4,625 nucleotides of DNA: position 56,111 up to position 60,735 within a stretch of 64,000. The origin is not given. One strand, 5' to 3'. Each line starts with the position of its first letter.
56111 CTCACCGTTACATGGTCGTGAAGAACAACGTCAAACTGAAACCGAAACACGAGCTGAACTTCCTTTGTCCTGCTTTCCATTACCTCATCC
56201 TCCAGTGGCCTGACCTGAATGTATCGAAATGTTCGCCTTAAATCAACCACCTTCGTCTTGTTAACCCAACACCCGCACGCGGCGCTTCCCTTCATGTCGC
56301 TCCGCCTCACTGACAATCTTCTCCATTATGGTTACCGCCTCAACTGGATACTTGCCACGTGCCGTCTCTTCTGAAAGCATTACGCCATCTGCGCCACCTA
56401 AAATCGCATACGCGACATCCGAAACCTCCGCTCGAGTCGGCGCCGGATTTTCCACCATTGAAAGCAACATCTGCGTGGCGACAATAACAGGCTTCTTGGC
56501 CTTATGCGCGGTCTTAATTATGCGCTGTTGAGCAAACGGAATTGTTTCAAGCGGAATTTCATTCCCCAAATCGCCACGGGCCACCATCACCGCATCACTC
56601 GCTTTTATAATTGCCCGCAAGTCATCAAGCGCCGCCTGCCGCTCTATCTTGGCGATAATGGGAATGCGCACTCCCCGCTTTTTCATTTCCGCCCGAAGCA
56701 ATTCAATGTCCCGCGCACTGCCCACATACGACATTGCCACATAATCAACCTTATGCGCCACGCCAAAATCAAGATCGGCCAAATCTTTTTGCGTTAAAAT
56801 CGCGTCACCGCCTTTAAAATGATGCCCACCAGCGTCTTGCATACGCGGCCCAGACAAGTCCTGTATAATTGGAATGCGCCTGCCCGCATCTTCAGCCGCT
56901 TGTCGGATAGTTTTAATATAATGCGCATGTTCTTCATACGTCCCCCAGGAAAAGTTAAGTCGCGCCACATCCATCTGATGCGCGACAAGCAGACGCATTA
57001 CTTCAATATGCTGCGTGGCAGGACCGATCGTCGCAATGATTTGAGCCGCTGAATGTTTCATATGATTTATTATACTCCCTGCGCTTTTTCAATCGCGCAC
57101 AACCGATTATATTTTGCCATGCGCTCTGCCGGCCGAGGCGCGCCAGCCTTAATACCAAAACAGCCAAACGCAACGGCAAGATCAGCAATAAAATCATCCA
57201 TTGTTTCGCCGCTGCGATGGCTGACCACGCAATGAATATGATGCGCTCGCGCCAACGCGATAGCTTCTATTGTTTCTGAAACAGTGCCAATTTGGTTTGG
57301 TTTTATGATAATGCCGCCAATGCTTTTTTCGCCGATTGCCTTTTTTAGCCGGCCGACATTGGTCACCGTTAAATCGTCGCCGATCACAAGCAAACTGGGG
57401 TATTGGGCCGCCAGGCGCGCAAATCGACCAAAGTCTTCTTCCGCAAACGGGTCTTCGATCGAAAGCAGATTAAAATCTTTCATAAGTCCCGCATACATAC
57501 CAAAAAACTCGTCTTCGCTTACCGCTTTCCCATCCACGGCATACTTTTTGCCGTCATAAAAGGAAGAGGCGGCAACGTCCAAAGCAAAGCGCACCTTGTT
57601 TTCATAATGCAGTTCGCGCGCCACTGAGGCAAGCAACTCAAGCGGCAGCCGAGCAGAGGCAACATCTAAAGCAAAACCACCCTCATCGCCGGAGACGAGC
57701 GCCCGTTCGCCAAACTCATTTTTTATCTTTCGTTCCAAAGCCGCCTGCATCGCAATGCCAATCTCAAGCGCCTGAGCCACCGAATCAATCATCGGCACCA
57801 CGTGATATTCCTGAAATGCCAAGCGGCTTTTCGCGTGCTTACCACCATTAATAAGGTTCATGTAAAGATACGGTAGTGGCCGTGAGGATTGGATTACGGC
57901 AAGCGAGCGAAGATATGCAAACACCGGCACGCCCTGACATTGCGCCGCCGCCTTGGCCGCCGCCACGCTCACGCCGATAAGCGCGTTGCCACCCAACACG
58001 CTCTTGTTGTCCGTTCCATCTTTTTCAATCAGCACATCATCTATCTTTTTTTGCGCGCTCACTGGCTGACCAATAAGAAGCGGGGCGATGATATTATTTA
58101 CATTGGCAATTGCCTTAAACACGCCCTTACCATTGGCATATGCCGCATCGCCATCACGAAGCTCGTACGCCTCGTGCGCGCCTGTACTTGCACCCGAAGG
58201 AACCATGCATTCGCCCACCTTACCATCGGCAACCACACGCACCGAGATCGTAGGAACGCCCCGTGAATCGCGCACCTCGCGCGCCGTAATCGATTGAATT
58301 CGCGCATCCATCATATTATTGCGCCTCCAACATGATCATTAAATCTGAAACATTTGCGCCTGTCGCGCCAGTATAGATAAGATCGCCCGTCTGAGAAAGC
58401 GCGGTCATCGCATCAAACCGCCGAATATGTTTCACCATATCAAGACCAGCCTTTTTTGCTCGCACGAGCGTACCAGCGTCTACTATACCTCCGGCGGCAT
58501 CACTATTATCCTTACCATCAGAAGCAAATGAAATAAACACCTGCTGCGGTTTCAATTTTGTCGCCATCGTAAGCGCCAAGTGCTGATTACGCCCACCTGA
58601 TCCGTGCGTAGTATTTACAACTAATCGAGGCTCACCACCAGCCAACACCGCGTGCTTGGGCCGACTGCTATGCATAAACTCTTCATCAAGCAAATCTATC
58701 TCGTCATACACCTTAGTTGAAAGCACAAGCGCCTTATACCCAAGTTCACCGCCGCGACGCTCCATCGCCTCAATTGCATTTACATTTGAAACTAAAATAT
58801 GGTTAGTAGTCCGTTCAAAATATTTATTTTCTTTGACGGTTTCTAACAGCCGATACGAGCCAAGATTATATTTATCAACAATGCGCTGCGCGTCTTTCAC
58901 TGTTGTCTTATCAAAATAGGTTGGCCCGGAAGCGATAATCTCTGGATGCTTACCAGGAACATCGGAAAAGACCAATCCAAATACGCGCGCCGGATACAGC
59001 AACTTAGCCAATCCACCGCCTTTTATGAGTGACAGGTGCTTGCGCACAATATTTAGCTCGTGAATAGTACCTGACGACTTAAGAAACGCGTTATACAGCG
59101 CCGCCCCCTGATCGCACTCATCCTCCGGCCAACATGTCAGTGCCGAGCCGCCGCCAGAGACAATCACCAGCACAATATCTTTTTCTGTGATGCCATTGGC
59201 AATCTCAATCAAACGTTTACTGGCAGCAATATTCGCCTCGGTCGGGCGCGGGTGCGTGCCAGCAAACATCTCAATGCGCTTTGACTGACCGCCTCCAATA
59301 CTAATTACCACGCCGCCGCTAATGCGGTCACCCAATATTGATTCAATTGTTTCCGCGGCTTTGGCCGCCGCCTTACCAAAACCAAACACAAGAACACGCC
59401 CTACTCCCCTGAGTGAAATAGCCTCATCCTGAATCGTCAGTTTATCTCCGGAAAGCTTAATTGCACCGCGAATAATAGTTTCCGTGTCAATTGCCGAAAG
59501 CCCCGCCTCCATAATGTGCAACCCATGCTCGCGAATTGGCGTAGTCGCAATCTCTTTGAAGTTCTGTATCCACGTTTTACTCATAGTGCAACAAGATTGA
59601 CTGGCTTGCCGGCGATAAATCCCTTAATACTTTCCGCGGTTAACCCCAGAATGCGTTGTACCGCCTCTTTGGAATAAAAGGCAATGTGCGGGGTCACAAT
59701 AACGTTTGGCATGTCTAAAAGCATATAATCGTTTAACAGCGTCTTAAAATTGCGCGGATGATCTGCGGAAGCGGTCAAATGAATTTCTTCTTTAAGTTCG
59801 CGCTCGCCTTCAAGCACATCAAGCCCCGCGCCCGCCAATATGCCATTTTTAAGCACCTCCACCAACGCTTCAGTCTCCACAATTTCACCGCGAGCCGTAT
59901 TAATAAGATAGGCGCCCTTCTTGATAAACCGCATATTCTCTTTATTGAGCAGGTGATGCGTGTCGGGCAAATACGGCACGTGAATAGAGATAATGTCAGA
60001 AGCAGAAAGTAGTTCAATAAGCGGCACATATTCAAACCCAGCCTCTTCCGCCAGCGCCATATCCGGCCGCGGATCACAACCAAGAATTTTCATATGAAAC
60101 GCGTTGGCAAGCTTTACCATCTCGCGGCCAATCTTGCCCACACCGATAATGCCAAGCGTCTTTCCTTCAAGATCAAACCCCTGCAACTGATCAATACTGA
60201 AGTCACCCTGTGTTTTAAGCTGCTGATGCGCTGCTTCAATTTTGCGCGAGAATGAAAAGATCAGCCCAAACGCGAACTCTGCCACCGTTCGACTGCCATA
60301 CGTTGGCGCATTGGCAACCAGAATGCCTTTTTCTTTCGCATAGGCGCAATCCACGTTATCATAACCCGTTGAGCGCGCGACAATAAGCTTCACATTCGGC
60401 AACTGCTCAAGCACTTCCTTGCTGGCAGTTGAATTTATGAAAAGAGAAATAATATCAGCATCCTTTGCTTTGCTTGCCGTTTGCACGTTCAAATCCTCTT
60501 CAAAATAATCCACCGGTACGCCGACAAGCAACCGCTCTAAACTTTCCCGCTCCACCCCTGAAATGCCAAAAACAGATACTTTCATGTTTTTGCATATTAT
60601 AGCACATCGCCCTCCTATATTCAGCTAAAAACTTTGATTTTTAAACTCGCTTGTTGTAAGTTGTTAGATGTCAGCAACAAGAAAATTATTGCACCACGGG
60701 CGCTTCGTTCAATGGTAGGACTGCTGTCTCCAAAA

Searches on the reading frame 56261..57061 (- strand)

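Call 22: search_protein_families(library=pfam, proteins=[window:56261-57061:-], max_evalue=0.000001)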
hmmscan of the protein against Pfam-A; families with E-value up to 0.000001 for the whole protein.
window:56261-57061:- (266 aa): 1 family
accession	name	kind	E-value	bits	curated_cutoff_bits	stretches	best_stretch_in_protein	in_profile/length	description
PF00224.27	PK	-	2.2e-77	260.8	30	2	89-243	174-328/328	Pyruvate kinase, barrel domain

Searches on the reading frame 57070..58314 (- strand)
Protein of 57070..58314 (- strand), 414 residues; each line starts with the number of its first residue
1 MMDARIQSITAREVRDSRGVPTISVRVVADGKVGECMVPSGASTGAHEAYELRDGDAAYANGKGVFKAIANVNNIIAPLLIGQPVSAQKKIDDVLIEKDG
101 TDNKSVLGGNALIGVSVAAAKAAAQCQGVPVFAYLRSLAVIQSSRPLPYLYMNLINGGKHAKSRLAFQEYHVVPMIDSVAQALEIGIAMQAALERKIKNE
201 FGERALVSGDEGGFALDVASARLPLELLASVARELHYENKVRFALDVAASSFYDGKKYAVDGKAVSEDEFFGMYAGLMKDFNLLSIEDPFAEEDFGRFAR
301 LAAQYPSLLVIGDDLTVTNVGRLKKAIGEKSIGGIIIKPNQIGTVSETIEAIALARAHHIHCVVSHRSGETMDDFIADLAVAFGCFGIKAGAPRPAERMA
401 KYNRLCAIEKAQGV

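Call 22: search_protein_families(library=pfam, proteins=[window:57070-58314:-], max_evalue=0.000001)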
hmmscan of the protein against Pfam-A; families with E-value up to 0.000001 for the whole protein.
window:57070-58314:- (414 aa): 3 families
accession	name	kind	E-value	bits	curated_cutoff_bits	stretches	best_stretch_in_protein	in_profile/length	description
PF00113.28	Enolase_C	-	1.5e-71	241.5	21.5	1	147-411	4-280/296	Enolase, C-terminal TIM barrel domain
PF03952.21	Enolase_N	-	5.2e-48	163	35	1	6-135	1-131/131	Enolase, N-terminal domain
PF13378.12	MR_MLE_C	-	4.9e-08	33.4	29.4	1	268-366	58-154/219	Enolase C-terminal domain-like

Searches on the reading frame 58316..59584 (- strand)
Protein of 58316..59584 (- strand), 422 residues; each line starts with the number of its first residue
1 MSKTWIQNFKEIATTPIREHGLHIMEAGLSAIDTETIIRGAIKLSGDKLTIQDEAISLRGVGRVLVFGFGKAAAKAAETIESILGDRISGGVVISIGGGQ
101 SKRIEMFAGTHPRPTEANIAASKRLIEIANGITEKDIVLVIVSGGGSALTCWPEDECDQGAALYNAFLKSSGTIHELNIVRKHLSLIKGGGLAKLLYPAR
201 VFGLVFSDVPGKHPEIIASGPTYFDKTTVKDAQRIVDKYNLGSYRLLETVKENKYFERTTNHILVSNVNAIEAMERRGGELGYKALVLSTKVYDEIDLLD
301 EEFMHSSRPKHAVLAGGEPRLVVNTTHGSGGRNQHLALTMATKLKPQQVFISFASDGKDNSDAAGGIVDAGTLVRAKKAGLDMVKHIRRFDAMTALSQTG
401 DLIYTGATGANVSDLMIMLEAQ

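Call 22: search_protein_families(library=pfam, proteins=[window:58316-59584:-], max_evalue=0.000001)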
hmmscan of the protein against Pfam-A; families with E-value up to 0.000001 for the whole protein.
window:58316-59584:- (422 aa): 2 families
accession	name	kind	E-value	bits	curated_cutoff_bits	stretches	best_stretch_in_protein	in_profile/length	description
PF13660.11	DUF4147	-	1.3e-63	215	23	1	23-243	4-224/234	Domain of unknown function (DUF4147)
PF05161.18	MOFRL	-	9e-26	90.6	28.3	1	312-414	2-106/106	MOFRL family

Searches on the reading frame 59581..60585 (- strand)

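Call 22: search_protein_families(library=pfam, proteins=[window:59581-60585:-], max_evalue=0.000001)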
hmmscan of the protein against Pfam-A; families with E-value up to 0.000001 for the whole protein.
window:59581-60585:- (334 aa): 2 families
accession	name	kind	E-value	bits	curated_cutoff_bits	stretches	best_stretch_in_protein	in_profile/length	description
PF02826.25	2-Hacid_dh_C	-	1.6e-54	184.4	25.1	1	106-302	1-178/178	D-isomer specific 2-hydroxyacid dehydrogenase, NAD binding domain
PF00389.36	2-Hacid_dh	-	6e-31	107.3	24.6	1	14-330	10-130/134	D-isomer specific 2-hydroxyacid dehydrogenase, catalytic domain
